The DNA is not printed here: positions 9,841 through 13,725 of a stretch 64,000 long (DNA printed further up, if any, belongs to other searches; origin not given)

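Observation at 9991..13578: TIR-STAND-TPR NTPase with the TIR domain exactly bracketed by an intragenic ~58-bp direct repeat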

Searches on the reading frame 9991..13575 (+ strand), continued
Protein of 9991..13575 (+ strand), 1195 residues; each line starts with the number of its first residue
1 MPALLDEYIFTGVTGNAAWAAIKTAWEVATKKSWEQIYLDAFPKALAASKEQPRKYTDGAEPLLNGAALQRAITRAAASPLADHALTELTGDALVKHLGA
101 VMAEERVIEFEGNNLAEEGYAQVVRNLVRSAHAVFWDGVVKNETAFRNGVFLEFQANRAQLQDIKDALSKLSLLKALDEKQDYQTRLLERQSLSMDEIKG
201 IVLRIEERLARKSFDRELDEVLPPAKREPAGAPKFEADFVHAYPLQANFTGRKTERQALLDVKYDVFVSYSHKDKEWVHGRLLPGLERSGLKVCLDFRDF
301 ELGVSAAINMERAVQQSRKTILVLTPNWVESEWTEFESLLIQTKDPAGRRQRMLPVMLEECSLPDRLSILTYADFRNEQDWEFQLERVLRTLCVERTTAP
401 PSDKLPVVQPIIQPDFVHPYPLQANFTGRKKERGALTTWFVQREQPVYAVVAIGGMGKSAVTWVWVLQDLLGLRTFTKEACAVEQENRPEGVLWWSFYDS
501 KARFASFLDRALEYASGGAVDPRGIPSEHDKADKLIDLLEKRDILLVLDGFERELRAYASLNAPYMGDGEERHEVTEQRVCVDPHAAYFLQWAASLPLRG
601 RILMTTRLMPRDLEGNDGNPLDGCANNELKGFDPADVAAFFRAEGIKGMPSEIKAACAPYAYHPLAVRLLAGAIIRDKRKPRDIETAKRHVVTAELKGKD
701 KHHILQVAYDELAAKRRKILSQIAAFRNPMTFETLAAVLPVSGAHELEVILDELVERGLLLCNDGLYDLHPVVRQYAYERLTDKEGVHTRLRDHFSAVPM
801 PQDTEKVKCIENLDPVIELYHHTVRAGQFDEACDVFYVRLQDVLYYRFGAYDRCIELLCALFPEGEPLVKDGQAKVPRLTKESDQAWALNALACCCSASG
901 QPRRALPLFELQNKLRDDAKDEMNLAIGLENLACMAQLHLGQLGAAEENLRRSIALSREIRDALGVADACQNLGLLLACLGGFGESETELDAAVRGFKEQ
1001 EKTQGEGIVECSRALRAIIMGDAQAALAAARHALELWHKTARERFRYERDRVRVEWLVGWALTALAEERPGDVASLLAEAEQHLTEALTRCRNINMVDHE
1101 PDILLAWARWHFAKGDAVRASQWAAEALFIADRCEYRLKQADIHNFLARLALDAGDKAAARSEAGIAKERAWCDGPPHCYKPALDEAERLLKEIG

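Call 83: predict_structure(alignment_id=A5)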
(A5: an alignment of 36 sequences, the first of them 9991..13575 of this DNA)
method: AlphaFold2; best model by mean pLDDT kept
length: 1195 residues; sequences in the alignment: 36
mean_pLDDT: 77.1   pTM: 0.56
mean pLDDT of the five models: 77.1, 76.9, 74.7, 73.5, 73.4
residues with pLDDT >= 90: 399; 70-90: 438; 50-70: 229; < 50: 129
segments of 3 or more residues with pLDDT < 50: 1-14, 84-90, 190-198, 213-261, 395-408, 449-454, 560-574, 616-618, 698-702
pLDDT, mean of each block of 10 residues (from residue 1): 35 51 71 75 73 54 75 70 47 68 78 59 73 70 62 57 57 58 52 47 58 45 32 26 24 30 84 90 90 88 82 86 90 74 61 88 80 89 89 52 41 75 61 80 56 53 82 65 83 80 84 90 83 89 85 62 39 50 73 72 67 52 59 76 84 84 71 81 84 52 62 88 85 87 89 80 77 74 88 80 65 86 91 92 85 90 85 90 96 94 96 97 97 97 98 98 96 98 98 97 96 98 98 96 85 97 96 96 94 87 98 95 93 94 98 97 98 96 98 95
secondary structure, 60 per line:
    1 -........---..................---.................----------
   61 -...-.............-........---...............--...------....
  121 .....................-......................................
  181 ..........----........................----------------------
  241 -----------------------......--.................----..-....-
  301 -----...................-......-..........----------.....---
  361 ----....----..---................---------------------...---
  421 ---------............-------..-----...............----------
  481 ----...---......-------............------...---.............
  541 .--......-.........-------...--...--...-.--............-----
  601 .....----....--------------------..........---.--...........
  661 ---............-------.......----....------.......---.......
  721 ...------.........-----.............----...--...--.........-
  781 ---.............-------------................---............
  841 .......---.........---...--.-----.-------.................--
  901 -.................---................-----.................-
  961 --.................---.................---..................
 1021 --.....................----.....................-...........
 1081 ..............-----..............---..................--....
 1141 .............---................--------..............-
elements in order (helices of 4 or more, strands of 3 or more residues): H2-9 H13-30 H34-50 E62-64 H66-78 H80-87 H91-105 E108-110 H117-141 H143-190 H195-218 E264-269 H272-288 H296-299 H306-316 E317-324 H326-331 H333-342 E353-357 H365-368 H378-393 E415-417 H430-441 H456-470 E491-496 H504-515 H528-541 E544-549 H551-554 H556-559 H584-595 E601-605 H610-613 H634-643 H650-660 H664-675 H684-689 H694-697 H704-710 H714-723 H732-738 H744-756 E761-763 E766-768 H771-779 H784-796 H810-825 H829-847 H851-859 H882-898 H902-918 H922-937 H943-959 H963-979 H983-999 H1003-1020 H1023-1043 H1048-1068 H1070-1094 H1100-1113 H1117-1134 H1137-1153 H1157-1172 H1181-1194
